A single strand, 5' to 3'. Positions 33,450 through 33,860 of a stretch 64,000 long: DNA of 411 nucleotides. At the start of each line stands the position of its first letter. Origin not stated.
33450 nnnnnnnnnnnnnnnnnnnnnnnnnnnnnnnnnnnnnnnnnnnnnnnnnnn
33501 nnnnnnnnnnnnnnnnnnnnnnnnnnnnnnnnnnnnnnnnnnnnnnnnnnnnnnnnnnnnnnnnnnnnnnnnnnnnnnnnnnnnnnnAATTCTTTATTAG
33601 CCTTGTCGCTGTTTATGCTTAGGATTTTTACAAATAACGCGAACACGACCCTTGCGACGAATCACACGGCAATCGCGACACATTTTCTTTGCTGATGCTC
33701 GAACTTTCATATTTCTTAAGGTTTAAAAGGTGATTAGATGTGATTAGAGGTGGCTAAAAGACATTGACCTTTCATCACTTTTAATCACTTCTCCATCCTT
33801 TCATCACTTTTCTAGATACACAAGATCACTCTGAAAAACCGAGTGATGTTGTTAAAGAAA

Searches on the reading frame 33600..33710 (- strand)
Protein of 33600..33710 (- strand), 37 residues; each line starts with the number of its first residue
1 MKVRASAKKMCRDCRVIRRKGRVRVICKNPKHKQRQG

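Call 85: find_encoding_contigs(protein=P0376, flank=10000, max_places=3)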
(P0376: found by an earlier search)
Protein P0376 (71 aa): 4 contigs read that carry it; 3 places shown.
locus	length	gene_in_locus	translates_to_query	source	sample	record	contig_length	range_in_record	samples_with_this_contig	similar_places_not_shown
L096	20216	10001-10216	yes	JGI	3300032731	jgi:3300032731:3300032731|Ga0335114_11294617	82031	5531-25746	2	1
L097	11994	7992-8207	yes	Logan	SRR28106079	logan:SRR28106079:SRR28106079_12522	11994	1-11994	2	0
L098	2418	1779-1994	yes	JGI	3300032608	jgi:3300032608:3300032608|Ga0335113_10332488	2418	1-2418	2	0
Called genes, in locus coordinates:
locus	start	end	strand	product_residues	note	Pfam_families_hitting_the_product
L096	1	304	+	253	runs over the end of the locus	PF05175:MTS (weak), PF13489:Methyltransf_23, PF01728:FtsJ (faint), PF13847:Methyltransf_31, PF08241:Methyltransf_11, PF08242:Methyltransf_12, PF13649:Methyltransf_25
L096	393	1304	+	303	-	PF01544:CorA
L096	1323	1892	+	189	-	PF06130:PTAC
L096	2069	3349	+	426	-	PF00801:PKD, PF18911:PKD_4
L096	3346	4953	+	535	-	PF03023:MurJ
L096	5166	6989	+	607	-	PF13384:HTH_23 (faint), PF13518:HTH_28 (faint)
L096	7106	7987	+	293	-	PF04218:CENP-B_N (faint), PF13384:HTH_23 (faint), PF13551:HTH_29 (faint), PF04545:Sigma70_r4 (faint), PF08281:Sigma70_r4_2 (faint), PF12728:HTH_17 (faint), PF13518:HTH_28 (faint), PF05225:HTH_psq (faint)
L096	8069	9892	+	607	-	PF01411:tRNA-synt_2c, PF07973:tRNA_SAD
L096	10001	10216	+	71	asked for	PF01176:eIF-1a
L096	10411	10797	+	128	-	PF00416:Ribosomal_S13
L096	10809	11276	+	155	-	-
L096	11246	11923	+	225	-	PF00163:Ribosomal_S4, PF01479:S4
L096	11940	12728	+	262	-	PF01193:RNA_pol_L, PF01000:RNA_pol_A_bac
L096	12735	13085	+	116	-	PF01196:Ribosomal_L17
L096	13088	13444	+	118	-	PF00572:Ribosomal_L13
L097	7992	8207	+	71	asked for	PF01176:eIF-1a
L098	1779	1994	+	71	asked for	PF01176:eIF-1a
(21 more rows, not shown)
